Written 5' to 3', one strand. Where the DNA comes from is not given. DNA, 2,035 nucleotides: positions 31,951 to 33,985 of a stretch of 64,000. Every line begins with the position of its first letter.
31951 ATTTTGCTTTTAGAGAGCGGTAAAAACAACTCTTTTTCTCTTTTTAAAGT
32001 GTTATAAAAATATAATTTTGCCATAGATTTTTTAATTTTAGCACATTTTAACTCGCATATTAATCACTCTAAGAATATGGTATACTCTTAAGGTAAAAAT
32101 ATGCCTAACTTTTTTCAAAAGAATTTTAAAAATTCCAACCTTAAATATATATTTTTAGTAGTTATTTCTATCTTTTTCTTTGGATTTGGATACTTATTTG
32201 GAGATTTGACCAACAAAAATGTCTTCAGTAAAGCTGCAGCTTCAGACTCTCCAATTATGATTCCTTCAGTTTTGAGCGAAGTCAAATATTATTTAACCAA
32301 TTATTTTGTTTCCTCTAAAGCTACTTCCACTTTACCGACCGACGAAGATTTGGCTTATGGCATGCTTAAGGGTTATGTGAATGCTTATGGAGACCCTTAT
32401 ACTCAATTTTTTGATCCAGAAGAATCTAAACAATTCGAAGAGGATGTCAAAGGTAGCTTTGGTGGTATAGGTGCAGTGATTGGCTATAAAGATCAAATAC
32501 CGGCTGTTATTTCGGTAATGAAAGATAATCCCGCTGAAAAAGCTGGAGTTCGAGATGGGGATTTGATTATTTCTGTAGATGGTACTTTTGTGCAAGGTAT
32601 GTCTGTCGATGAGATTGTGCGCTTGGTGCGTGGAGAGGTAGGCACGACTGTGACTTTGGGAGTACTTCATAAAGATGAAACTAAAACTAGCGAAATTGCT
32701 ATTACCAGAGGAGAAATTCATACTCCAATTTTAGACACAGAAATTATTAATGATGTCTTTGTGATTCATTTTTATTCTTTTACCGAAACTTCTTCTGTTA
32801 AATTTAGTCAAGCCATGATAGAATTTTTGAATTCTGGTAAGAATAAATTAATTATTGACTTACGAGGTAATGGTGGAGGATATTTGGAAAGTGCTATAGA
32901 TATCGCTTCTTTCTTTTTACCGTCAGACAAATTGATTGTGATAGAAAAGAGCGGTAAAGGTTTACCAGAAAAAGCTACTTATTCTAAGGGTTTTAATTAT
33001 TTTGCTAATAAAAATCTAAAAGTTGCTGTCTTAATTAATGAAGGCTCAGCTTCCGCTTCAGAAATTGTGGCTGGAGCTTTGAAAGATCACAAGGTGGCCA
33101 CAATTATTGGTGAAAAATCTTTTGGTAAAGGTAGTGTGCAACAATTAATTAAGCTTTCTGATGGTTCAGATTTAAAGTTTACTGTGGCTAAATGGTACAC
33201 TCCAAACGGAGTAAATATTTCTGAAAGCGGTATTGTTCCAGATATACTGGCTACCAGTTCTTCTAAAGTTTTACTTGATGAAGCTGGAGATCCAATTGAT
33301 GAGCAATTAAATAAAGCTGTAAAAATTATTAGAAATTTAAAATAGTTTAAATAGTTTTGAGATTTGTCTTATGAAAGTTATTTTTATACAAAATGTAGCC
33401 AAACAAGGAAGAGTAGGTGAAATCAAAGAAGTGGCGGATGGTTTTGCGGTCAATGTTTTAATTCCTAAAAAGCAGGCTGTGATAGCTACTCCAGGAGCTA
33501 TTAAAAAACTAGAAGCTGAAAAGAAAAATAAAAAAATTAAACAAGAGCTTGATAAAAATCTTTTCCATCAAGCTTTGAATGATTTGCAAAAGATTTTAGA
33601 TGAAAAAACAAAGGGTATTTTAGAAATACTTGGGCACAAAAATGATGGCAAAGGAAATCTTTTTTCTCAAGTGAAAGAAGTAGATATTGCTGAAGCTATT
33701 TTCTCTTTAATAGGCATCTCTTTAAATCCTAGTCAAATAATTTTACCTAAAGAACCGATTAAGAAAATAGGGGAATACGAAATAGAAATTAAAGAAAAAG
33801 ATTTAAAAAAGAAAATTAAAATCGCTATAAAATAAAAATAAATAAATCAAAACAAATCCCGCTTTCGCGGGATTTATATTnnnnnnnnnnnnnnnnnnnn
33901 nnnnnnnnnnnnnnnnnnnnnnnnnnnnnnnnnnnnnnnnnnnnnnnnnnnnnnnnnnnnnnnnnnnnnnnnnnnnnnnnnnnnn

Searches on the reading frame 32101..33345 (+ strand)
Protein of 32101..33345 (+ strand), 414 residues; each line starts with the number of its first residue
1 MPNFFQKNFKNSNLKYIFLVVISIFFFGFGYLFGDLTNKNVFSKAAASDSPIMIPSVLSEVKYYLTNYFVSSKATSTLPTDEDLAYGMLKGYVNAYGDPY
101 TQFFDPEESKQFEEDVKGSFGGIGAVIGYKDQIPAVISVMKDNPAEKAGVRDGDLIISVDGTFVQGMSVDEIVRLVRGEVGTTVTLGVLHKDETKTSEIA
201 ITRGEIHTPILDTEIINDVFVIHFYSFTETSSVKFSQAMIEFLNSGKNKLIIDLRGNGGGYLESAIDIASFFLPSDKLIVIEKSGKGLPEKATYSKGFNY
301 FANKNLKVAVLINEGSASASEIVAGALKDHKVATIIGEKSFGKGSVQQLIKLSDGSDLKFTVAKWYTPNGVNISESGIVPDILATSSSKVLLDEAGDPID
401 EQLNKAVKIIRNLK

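Call 29: search_protein_families(library=pfam, proteins=[window:32101-33345:+], max_evalue=0.0001)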
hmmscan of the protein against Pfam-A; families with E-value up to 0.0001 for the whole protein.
window:32101-33345:+ (414 aa): 4 families
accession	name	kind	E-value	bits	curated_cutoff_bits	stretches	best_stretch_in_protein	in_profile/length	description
PF03572.23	Peptidase_S41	-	2.5e-49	167.5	24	1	220-382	3-163/165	Peptidase family S41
PF17820.7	PDZ_6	-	4.6e-12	45.9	27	1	137-188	3-52/54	PDZ domain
PF13180.12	PDZ_2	-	2.4e-11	44.2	27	1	122-200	2-79/80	PDZ domain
PF00595.29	PDZ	-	1.4e-09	38.6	23.2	1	121-188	12-80/81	PDZ domain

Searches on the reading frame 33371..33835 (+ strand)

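Call 29: search_protein_families(library=pfam, proteins=[window:33371-33835:+], max_evalue=0.0001)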
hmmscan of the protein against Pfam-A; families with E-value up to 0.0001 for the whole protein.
window:33371-33835:+ (154 aa): 2 families
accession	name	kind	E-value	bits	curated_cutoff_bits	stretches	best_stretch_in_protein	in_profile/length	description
PF01281.25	Ribosomal_L9_N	-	1.9e-17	62.9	20.7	1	1-47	1-47/47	Ribosomal protein L9, N-terminal domain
PF03948.19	Ribosomal_L9_C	-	1.9e-09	38.3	23.2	1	88-153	19-84/86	Ribosomal protein L9, C-terminal domain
